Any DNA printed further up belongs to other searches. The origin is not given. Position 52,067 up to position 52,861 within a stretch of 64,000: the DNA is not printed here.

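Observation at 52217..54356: Response regulator - QxK nuclease - HEPN RNase operon: candidate signal-controlled defence system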

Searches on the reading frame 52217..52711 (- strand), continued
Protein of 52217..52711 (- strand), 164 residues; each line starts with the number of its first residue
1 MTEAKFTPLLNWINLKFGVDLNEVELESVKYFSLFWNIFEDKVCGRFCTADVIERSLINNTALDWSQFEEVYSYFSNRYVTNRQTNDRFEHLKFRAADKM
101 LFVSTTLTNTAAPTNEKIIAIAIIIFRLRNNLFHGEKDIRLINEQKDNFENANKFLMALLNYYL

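Call 42: search_protein_families(library=padloc, proteins=[L029:2066-4984:+, L028:4813-5679:+, L060:4432-4935:+, L060:3489-4412:+, L060:2023-3414:+, L067:2717-4906:+, L042:2602-4992:+, L074:3319-4959:+, L079:5411-7921:+, L011:5550-7034:+], max_evalue=0.01)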
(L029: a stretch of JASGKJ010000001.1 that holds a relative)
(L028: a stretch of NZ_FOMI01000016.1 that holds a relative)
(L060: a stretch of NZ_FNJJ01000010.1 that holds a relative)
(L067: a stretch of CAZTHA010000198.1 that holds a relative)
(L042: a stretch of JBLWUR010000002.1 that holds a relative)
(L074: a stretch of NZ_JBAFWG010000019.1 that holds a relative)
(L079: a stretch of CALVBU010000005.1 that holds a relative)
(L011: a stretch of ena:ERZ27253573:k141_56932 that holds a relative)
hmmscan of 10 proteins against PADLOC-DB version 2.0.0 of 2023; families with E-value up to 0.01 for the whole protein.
L029:2066-4984:+ (972 aa): 11 families
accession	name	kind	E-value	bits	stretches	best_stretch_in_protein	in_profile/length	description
PDLC02208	Ppl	-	2e-25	87.1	2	811-967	757-891/894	-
PDLC04135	mad3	-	5.2e-08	30.8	1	665-925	193-357/374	mads_3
PDLC04680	PDC-M49A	-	2.1e-07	27.9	1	769-969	482-670/674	-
PDLC04164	AriA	-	1.6e-06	25.9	1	814-896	156-238/253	-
PDLC04678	PDC-M49A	-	2.1e-06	24.3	1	810-910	530-629/681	-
PDLC03859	LmuB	-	2.2e-06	25.2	1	460-893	181-588/611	-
PDLC04175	HEC-01A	-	7.8e-05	19.9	1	829-912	248-330/363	-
PDLC04174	HEC-01A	-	0.0002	18.7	1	837-912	154-230/264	-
PDLC04710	PDC-M56A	-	0.00097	16.2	1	348-407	21-76/382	-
PDLC00075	GajA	-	0.0016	15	1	824-910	243-326/536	AAA ATPase domain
PDLC04182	HEC-01A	-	0.0019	15.2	1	829-907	285-364/406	-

L028:4813-5679:+ (288 aa): 0 families

L060:4432-4935:+ (167 aa): 1 family
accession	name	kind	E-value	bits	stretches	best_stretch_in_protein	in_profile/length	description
PDLC05041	PDC-S57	-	6.4e-09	33.7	1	16-84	20-92/212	-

L060:3489-4412:+ (307 aa): 1 family
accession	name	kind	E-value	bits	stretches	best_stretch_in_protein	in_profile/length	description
PDLC02355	Lit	-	2e-17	61.4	1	18-306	18-285/290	Lit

L060:2023-3414:+ (463 aa): 2 families
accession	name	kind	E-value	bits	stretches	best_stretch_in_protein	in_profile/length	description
PDLC04073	PD-T7-1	-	1.9e-86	288.6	1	15-456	2-446/452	-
PDLC04110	PD-T7-5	-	2.1e-37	127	1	145-425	30-306/346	-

L067:2717-4906:+ (729 aa): 48 families (the best 25 are shown)
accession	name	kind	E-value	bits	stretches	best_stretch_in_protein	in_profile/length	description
PDLC02525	PglX|PglXI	-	5.1e-228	756.6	2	1-412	1-404/607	PglX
PDLC02521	PglX|PglXI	-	7.5e-196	651.4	2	1-452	1-464/1174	PglX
PDLC03600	REase_MTase_IIG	-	2.3e-177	590.2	2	1-404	1-410/1205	Type IIG restriction enzyme-methyltransferase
PDLC02522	PglX|PglXI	-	4.6e-170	565.9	3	1-270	1-269/1218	PglX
PDLC02641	DrmMI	-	5e-128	426.7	2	40-366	57-380/1161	DrmMI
PDLC02524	PglX|PglXI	-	2.8e-95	318.3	2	191-388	15-224/722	PglX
PDLC02523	PglX|PglXI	-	1.9e-51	173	3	585-673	561-647/1428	PglX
PDLC02528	PglX|PglXI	-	2.2e-48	162.8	2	175-377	158-373/1125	PglX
PDLC02527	PglX|PglXI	-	3.5e-45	152.3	3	145-316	153-330/1332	PglX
PDLC02518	PglX|PglXI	-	2.3e-42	142.9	3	265-357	288-377/1412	PglX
PDLC02526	PglX|PglXI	-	4.3e-36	122.6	2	144-318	142-311/640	PglX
PDLC02519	PglX|PglXI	-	9.4e-34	114.3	2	195-362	187-351/1241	PglX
PDLC02535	PglX|PglXI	-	9.4e-30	101.6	3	574-664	470-559/731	PglX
PDLC02517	PglX|PglXI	-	4.1e-28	96.3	1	577-674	6-103/707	PglX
PDLC03612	REase_MTase_IIG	-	8.4e-18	61.9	2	574-674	797-897/1247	Type IIG restriction enzyme-methyltransferase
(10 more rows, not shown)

L042:2602-4992:+ (796 aa): 26 families (the best 25 are shown)
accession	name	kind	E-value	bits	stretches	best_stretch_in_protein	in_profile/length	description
PDLC03049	REase_I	-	5.6e-133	442.7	1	1-755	9-762/807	Type I restriction enzyme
PDLC03047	REase_I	-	5.3e-41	138.3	1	2-540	198-727/1107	Type I restriction enzyme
PDLC02707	PbeA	-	1.1e-35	121.4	1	83-541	188-635/672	PbeA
PDLC03042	REase_I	-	9.1e-35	117.3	1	86-538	370-847/1170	Type I restriction enzyme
PDLC02704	PbeA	-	9.2e-28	95.1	1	103-537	204-645/682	PbeA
PDLC03659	mREase_IV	-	1.2e-24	84.2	1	164-540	223-570/945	Type IV methyl-directed restriction enzyme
PDLC03658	mREase_IV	-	2.8e-16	56.5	1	267-540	316-562/953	Type IV methyl-directed restriction enzyme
PDLC02703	PbeA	-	4.6e-14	49.9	2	294-538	370-616/626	PbeA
PDLC02705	PbeA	-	1.1e-12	44.9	1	293-536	377-633/691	PbeA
PDLC02706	PbeA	-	4.7e-11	40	1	159-377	269-486/722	PbeA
PDLC03597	REase_MTase_IIG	-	2.7e-10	36.5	2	141-236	148-236/1646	Type IIG restriction enzyme-methyltransferase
PDLC03050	REase_I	-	8.1e-08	30.3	1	660-755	81-174/219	Type I restriction enzyme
PDLC01439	typeIV_DinG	-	9.5e-08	29.1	1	157-235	13-77/575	CAS-IV-A; associated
PDLC03040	REase_I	-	3e-07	26.7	1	186-361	294-481/1029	Type I restriction enzyme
PDLC03928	PsyrT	-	7.1e-07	25.9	1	411-522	229-334/689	-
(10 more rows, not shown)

L074:3319-4959:+ (546 aa): 0 families

L079:5411-7921:+ (836 aa): 12 families
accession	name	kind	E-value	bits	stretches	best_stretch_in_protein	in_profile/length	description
PDLC02564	PglZ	-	7.1e-229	760.4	1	3-836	3-853/855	PglZ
PDLC02547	PglZ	-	1.5e-175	583.8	1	1-836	1-854/855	PglZ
PDLC02563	PglZ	-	8.6e-135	449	1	11-829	13-827/831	PglZ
PDLC02557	PglZ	-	2.8e-85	285.2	1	7-813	4-811/834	PglZ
PDLC02553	PglZ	-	5.5e-53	178.3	1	365-836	375-868/868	PglZ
PDLC02551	PglZ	-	1.4e-47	160.4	1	17-791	18-809/856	PglZ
PDLC02559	PglZ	-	1.8e-32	110.4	1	363-741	389-766/860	PglZ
PDLC02548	PglZ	-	4.1e-28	96.3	1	363-717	386-746/961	PglZ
PDLC02561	PglZ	-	3.9e-25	86.1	1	360-742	366-750/840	PglZ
PDLC02566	PglZ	-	2.4e-21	73.7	1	354-720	351-686/774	PglZ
PDLC02562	PglZ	-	1e-17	61.8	1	396-713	417-729/730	PglZ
PDLC02565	PglZ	-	4.1e-05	20.1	0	696-723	717-744/910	PglZ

L011:5550-7034:+ (494 aa): 16 families
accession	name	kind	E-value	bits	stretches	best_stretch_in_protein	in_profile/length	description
PDLC02350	AbiO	-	7.2e-155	514.3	1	1-493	1-467/468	AbiO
PDLC02372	Nhi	-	2.3e-151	502.6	1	1-493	1-469/470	-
PDLC00135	GajB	-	3.1e-09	34.3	1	335-484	439-584/603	UrvD helicase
PDLC00126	GajB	-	2.8e-08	31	1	235-358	191-308/606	UrvD helicase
PDLC01087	C3a187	-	6.5e-08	29.8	0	186-236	200-243/559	NERD+UvrD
PDLC00138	GajB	-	1.3e-06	25.5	1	389-482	477-570/581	UrvD helicase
PDLC04475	PDC-M16A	-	3.5e-06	23.8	1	181-236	10-64/721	-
PDLC02161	Avs2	-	5.7e-05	19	1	183-271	320-408/1499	-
PDLC00113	GajB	-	6e-05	19.8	1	364-454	431-520/579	UrvD helicase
PDLC00112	GajB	-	0.00024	17.8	0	406-481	485-559/581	UrvD helicase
PDLC02164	Avs2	-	0.00064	15.6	1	183-232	323-373/1504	-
PDLC04476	PDC-M16A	-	0.00068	16.1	1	183-232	5-54/691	-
PDLC05014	PDC-S41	-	0.0012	15.3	0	183-241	215-274/657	-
PDLC04140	mad8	-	0.0017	15.9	1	202-238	26-64/314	mads_8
PDLC00149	GajB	-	0.0043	13.5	0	273-383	202-311/577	UrvD helicase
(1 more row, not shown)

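Call 44: search_protein_families(library=pfam, alignment_id=A2, max_evalue=1)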
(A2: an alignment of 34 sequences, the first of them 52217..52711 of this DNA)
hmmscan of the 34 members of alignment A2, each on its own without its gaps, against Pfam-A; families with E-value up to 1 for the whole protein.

A. member 1, window:52217-52711:- (164 aa): 2 families
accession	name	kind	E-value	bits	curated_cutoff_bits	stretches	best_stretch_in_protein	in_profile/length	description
PF23476.1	DUF7132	-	0.015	15.9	27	1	16-66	42-91/106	Family of unknown function (DUF7132)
PF17166.9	DUF5126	-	0.024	15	27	1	59-118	41-100/104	Domain of unknown function (DUF5126)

B. families by the number of members that match (of 34 scanned): 20 families
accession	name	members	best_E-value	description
PF13877.11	RPAP3_C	5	0.0046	Potential Monad-binding region of RPAP3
PF15995.10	DUF4771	2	0.0045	Domain of unknown function (DUF4771)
PF23476.1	DUF7132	2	0.015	Family of unknown function (DUF7132)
PF17316.7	Perilipin_2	2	0.018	Perilipin protein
PF01571.26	GCV_T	2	0.27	Aminomethyltransferase folate-binding domain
PF16930.11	Porin_5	1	0.011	Putative porin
PF04919.18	DUF655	1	0.014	Protein of unknown function (DUF655)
PF17166.9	DUF5126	1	0.024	Domain of unknown function (DUF5126)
PF20881.2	G1_gp67_C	1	0.03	Phage G1 gp67, C-terminal domain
PF04055.27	Radical_SAM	1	0.037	Radical SAM superfamily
PF09409.15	PUB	1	0.046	PUB domain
PF04983.23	RNA_pol_Rpb1_3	1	0.047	RNA polymerase Rpb1, domain 3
PF00213.23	OSCP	1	0.054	ATP synthase delta (OSCP) subunit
PF23803.1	Phage_TAC_17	1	0.096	Phage tail assembly chaperone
PF21834.1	DUF6894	1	0.097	Domain of unknown function (DUF6894)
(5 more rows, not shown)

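Call 48: search_protein_families(library=pfam, proteins=[L029:2066-4984:+, L028:4813-5679:+, L060:4432-4935:+, L060:3489-4412:+, L060:2023-3414:+, L074:3319-4959:+, L088:5506-6369:+, L083:3519-4991:+, L048:2998-4950:+, L044:28-1107:+], max_evalue=0.01)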
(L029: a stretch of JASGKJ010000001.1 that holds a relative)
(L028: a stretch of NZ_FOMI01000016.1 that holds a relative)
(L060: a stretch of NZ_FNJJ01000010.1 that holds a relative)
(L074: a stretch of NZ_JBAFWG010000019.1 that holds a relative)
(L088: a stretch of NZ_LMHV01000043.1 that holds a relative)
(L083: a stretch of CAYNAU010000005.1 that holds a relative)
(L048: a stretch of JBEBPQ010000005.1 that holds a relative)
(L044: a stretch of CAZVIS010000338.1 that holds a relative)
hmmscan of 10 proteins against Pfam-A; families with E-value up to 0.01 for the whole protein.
L029:2066-4984:+ (972 aa): 2 families
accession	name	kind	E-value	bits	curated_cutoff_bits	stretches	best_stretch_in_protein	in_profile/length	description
PF02463.25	SMC_N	-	1.8e-05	24.8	40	1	489-899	97-207/220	RecF/RecN/SMC N terminal domain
PF00435.27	Spectrin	-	0.0028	18.5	29.9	1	654-703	41-94/105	Spectrin repeat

L028:4813-5679:+ (288 aa): 1 family
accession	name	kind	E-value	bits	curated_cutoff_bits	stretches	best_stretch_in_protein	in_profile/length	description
PF16987.10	KIX_2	-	0.00038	20.7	25.6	1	238-283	22-68/83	KIX domain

L060:4432-4935:+ (167 aa): 2 families
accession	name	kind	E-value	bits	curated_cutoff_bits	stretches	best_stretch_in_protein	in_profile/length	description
PF13455.12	MUG113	-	3.7e-16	59.9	22.3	1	17-79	2-67/73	Meiotically up-regulated gene 113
PF10544.15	T5orf172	-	3.5e-11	43.9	20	1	3-79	3-94/101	T5orf172 domain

L060:3489-4412:+ (307 aa): 1 family
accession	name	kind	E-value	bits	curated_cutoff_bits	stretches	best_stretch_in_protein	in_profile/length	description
PF10463.15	Peptidase_U49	-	6.2e-07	29.7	23.9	1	129-258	64-187/202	Peptidase U49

L060:2023-3414:+ (463 aa): 0 families

L074:3319-4959:+ (546 aa): 0 families

L088:5506-6369:+ (287 aa): 0 families

L083:3519-4991:+ (490 aa): 1 family
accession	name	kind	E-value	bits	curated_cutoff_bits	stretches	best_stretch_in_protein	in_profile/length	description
PF01420.25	Methylase_S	-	9.1e-21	75.2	22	2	12-186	1-159/168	Type I restriction modification DNA specificity domain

L048:2998-4950:+ (650 aa): 3 families
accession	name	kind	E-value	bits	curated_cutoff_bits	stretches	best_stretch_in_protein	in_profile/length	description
PF00580.27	UvrD-helicase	-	2.7e-16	60.5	23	2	29-147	13-128/271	UvrD/REP helicase N-terminal domain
PF13245.12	AAA_19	-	1.6e-10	41.7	25.1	1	31-254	13-132/134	AAA domain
PF13538.12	UvrD_C_2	-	0.00067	19.9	27.4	0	603-622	33-52/52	UvrD-like helicase C-terminal domain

L044:28-1107:+ (359 aa): 0 families

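Call 68: search_dna_similar(query=window:52217-52711:-, collection=plasmids, mode=protein, max_evalue=0.001, max_rows=25)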
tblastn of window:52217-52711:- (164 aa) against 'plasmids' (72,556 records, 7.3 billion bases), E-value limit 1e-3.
Records with a match: 10; places in all: 10; records where one place covers at least 80% of the query: 7.
Best place of each record, by identity: <60% 10.
By first word of the organism name: Agrobacterium 4; Rhizobium 2; Pannonibacter 1; Sinorhizobium 1; Vibrio 1; Sphingobium 1.
By predicted mobility (MOB-suite, as given by PLSDB): conjugative 7; mobilizable 2; non-mobilizable 1.
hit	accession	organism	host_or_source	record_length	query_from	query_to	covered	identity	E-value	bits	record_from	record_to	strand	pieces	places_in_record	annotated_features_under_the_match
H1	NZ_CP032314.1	Pannonibacter phragmitetus BB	cell culture,soil under ...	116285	20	163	88%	34.7%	2e-12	71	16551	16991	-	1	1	hypothetical protein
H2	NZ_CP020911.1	Rhizobium etli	Phaseolus vulgaris,cell culture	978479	6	163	96%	31.3%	1e-9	63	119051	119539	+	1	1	hypothetical protein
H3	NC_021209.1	Sinorhizobium sp. M14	microbial mats from Zloty Stok gold mine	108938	21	160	85%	35.0%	1e-14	77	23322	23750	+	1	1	hypothetical protein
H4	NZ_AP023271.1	Agrobacterium vitis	Vitis vinifera,grapevine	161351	21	160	85%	34.3%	2e-14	77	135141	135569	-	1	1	hypothetical protein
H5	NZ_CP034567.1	Vibrio parahaemolyticus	seawater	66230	4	152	91%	31.4%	5e-10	64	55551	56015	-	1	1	hypothetical protein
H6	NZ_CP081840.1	Agrobacterium vitis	Vitis,Cell culture,South Africa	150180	32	160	79%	35.6%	2e-15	79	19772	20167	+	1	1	hypothetical protein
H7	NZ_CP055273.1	Agrobacterium vitis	Vitis vinifera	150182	32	160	79%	35.6%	2e-15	79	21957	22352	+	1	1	hypothetical protein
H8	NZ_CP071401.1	Rhizobium leguminosarum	lentil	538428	32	160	79%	35.6%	4e-13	73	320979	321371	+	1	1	hypothetical protein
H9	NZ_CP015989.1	Sphingobium sp. EP60837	cell culture,soil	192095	27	160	82%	32.1%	5e-11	67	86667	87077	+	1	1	hypothetical protein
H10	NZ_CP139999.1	Agrobacterium tumefaciens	-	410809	20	160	86%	28.5%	4e-9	61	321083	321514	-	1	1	hypothetical protein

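Call 70: get_annotated_region(hit=H5, flank=6000)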
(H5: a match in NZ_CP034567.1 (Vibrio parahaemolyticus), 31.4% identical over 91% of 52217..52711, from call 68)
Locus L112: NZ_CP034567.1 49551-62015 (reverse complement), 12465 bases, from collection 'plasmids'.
description: Vibrio parahaemolyticus strain D3112 plasmid p1, complete sequence
organism: Vibrio parahaemolyticus (NCBI taxid 670)
taxonomy: Bacteria; Pseudomonadota; Gammaproteobacteria; Vibrionales; Vibrionaceae; Vibrio; Vibrio parahaemolyticus
host: -; source: seawater; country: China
typing (MOB-suite, as given by PLSDB): mobilizable; replicon rep_cluster_1486; relaxase MOBC
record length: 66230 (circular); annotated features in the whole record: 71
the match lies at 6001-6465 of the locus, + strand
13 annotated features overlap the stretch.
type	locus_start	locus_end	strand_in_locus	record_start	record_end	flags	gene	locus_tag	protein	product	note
CDS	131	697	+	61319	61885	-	-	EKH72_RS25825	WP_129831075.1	recombinase family protein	GO:0006310 - DNA recombination [Evidence IEA]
CDS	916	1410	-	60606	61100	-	-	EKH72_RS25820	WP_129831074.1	PBECR2 nuclease fold domain-containing protein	-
CDS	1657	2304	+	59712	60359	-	-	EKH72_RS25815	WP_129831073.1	recombinase family protein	GO:0006310 - DNA recombination [Evidence IEA]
CDS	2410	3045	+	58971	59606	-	-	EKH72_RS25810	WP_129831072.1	hypothetical protein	-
CDS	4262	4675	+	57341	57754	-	-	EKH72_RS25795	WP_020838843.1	hypothetical protein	-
CDS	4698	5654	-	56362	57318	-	-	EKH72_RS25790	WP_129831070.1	IS110 family transposase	-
CDS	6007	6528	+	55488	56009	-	-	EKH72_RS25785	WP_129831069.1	hypothetical protein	-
CDS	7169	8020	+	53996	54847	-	-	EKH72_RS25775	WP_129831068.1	TFIIB-type zinc finger domain-containing protein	-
CDS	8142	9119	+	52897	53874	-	-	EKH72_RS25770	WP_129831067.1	hypothetical protein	-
CDS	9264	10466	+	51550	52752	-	-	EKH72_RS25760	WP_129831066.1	hypothetical protein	-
CDS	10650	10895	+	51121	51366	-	-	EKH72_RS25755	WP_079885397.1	hypothetical protein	-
CDS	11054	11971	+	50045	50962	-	-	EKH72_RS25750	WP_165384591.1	FRG domain-containing protein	-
CDS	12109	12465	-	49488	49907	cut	-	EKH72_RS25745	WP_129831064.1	type II toxin-antitoxin system MqsA family antitoxin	-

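Call 71: get_annotated_region(hit=H3, flank=6000)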
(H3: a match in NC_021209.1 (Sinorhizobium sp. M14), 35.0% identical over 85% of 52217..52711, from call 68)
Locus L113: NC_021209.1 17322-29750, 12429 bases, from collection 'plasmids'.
description: Sinorhizobium sp. M14 plasmid pSinA, complete sequence
organism: Sinorhizobium sp. M14 (NCBI taxid 430451)
taxonomy: Bacteria; Pseudomonadota; Alphaproteobacteria; Hyphomicrobiales; Rhizobiaceae; Sinorhizobium; Sinorhizobium sp. M14
host: -; source: microbial mats from Zloty Stok gold mine; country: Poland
typing (MOB-suite, as given by PLSDB): conjugative; relaxase MOBQ; mating-pair formation MPF_T
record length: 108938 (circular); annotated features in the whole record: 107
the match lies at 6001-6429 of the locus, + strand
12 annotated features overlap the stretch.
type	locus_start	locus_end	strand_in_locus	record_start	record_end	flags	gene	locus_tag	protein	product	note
CDS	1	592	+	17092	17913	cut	-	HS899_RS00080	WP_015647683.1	hypothetical protein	-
CDS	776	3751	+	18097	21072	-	-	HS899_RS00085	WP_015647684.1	TrlF family AAA-like ATPase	-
CDS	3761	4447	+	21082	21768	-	-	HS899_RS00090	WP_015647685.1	TauD/TfdA family dioxygenase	-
CDS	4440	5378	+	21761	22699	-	-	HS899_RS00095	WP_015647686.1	hypothetical protein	-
CDS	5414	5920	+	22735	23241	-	-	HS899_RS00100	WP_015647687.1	GIY-YIG nuclease family protein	-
CDS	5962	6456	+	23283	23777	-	-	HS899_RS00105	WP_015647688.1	hypothetical protein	-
CDS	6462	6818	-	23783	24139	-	-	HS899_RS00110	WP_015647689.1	hypothetical protein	-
CDS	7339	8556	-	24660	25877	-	glp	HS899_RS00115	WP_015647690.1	gephyrin-like molybdotransferase Glp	GO:0006777 - Mo-molybdopterin cofactor biosynthetic process [Evidence IEA]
CDS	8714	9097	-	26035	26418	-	-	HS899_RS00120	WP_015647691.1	cytochrome c family protein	-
CDS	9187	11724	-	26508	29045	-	-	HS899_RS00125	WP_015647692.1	arsenate reductase (azurin) large subunit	-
CDS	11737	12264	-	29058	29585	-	-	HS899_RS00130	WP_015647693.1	arsenate reductase (azurin) small subunit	-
CDS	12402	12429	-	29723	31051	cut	aioR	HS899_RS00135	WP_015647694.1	arsenic response regulator transcription factor AioR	-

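Call 73: find_related_loci(query=A2, collection=viral_contigs, flank=5000)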
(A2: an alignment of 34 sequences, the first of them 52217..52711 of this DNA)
Query A2 (164 aa) in viral_contigs; peptide patterns used: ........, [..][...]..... (x = any residue, [..] = any of these).
233 stretches matched a pattern; 58 encode a relative of the query (tblastn E <= 1e-3); 58 distinct loci.
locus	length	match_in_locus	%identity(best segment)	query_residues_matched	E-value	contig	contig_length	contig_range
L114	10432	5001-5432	39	20-161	1e-25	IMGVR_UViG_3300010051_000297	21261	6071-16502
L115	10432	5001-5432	39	20-161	2e-24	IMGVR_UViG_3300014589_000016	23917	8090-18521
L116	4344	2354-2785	39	20-161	2e-24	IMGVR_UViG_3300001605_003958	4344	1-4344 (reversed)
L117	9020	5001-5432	38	20-161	2e-23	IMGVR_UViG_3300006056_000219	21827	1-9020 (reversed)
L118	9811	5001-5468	33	12-160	3e-22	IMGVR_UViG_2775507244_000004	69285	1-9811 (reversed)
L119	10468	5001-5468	31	12-160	2e-20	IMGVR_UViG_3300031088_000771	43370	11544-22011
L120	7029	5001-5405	33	20-152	1e-18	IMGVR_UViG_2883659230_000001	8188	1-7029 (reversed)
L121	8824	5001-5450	32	15-160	2e-18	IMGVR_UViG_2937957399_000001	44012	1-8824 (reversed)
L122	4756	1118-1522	33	20-152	2e-17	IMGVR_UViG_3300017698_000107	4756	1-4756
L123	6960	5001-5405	33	20-152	5e-17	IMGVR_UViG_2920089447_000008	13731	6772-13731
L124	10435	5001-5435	33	20-162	1e-16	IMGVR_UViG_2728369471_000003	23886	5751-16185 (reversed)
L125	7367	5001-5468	31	9-163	2e-15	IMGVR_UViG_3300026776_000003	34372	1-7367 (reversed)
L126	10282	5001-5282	36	67-160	3e-15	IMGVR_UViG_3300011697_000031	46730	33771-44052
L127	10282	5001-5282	36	67-160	3e-15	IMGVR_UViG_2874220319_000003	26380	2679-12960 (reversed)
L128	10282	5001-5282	36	67-160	3e-15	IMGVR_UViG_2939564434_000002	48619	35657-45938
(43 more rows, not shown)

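Call 75: search_protein_families(library=phrogs, proteins=[window:52217-52711:-, L028:4813-5679:+], max_evalue=0.01)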
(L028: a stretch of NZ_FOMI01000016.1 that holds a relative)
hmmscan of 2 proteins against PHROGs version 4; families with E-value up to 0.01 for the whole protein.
window:52217-52711:- (164 aa): 2 families
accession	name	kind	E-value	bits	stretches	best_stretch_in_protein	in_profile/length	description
phrog_27260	-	unknown function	1.3e-12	48.8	1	31-161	27-160/160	-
phrog_19013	-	unknown function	0.0024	18.5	1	56-137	30-112/153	-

L028:4813-5679:+ (288 aa): 0 families

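Call 88: search_protein_families(library=padloc, alignment_id=A5, max_evalue=0.00001)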
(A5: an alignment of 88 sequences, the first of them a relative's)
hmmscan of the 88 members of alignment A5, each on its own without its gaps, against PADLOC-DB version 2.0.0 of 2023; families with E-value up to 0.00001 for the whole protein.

A. member 1, L008:2823-4985:+ (720 aa): 0 families

B. families by the number of members that match (of 88 scanned): 371 families (the first 25 are shown)
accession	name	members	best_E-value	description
PDLC02208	Ppl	5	6.9e-31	-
PDLC04135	mad3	5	3.4e-15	mads_3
PDLC02980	AriA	4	6.3e-18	-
PDLC02335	AbiLi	4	1.1e-09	AbiLi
PDLC03859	LmuB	4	1.5e-09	-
PDLC05041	PDC-S57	4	6.4e-09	-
PDLC04678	PDC-M49A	4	4.9e-08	-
PDLC04164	AriA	4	9e-08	-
PDLC04182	HEC-01A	3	5.8e-12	-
PDLC02521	PglX|PglXI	2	0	PglX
PDLC03600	REase_MTase_IIG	2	0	Type IIG restriction enzyme-methyltransferase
PDLC02641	DrmMI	2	1.6e-291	DrmMI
PDLC02525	PglX|PglXI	2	5.1e-228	PglX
PDLC02524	PglX|PglXI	2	5.3e-180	PglX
PDLC02522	PglX|PglXI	2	4.6e-170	PglX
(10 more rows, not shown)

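Call 93: search_solved_structures(query=A6, max_evalue=10, show_alignments=4)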
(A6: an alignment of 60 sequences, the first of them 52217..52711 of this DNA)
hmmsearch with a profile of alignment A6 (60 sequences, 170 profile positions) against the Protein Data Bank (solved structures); distinct sequences matched with E-value up to 10: 0.
